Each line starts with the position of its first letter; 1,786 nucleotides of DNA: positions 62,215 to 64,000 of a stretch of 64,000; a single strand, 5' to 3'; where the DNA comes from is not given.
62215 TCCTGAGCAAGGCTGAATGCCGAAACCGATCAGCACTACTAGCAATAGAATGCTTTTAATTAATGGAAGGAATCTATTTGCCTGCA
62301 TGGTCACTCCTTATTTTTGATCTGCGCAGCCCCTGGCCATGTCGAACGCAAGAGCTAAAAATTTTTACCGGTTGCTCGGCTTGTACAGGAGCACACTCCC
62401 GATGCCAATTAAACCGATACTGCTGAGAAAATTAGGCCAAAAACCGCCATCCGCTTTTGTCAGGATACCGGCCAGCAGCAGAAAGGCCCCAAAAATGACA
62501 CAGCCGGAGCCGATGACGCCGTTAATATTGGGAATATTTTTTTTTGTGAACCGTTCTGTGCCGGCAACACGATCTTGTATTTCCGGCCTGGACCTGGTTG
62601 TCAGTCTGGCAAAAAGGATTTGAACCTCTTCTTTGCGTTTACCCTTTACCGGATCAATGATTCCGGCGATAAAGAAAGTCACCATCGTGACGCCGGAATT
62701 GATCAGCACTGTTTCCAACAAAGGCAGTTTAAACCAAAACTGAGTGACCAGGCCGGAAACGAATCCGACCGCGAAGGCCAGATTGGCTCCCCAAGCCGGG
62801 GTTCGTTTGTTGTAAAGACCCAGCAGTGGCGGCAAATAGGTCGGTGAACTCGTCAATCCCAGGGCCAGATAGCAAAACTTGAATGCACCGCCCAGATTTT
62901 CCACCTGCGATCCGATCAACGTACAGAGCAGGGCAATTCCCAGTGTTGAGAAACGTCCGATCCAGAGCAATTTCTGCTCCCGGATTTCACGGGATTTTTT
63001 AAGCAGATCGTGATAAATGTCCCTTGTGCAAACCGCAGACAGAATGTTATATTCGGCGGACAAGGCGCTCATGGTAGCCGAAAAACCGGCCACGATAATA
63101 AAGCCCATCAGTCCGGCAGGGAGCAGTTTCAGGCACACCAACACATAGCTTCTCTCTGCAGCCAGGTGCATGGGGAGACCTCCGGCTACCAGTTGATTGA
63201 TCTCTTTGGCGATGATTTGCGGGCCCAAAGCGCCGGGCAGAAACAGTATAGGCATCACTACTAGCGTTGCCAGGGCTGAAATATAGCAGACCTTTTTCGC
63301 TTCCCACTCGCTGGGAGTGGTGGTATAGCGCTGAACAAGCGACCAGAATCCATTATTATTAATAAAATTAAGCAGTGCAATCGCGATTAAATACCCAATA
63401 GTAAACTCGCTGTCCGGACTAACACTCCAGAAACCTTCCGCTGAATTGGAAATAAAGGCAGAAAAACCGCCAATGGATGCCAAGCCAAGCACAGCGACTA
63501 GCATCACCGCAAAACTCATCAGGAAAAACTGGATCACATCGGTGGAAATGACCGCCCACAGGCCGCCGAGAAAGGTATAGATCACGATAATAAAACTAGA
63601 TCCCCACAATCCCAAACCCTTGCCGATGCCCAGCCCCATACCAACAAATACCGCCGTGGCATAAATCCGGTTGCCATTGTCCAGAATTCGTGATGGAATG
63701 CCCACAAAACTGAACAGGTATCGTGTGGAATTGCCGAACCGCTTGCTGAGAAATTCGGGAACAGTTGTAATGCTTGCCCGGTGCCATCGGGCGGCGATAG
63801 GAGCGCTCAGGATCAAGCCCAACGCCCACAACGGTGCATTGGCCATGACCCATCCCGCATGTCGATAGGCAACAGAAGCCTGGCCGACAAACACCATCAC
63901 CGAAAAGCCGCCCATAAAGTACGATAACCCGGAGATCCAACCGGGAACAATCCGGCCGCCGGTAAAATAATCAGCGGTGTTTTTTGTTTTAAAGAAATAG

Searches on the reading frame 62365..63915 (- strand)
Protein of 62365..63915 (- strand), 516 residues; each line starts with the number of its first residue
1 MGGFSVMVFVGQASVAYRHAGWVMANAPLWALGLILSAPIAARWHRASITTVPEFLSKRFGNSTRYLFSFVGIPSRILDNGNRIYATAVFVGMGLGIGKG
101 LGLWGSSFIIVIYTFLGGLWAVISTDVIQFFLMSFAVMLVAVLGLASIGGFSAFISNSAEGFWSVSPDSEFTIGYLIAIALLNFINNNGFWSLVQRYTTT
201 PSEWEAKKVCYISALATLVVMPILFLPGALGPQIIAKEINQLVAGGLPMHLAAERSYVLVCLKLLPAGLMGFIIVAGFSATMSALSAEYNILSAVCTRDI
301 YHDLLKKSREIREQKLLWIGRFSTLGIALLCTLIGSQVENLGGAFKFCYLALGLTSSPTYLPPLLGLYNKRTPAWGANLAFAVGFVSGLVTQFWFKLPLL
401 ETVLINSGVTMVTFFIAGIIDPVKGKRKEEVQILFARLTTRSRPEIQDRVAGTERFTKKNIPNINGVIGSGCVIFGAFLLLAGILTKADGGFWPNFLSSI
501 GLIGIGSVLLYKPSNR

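Call 106: search_protein_families(library=pfam, proteins=[window:62365-63915:-], max_evalue=0.0001)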
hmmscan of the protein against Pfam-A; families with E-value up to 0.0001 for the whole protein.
window:62365-63915:- (516 aa): 1 family
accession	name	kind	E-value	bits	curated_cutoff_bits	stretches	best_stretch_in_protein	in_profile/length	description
PF00474.23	SSF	-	2.5e-32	112.7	22.8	1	7-384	25-406/406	Sodium:solute symporter family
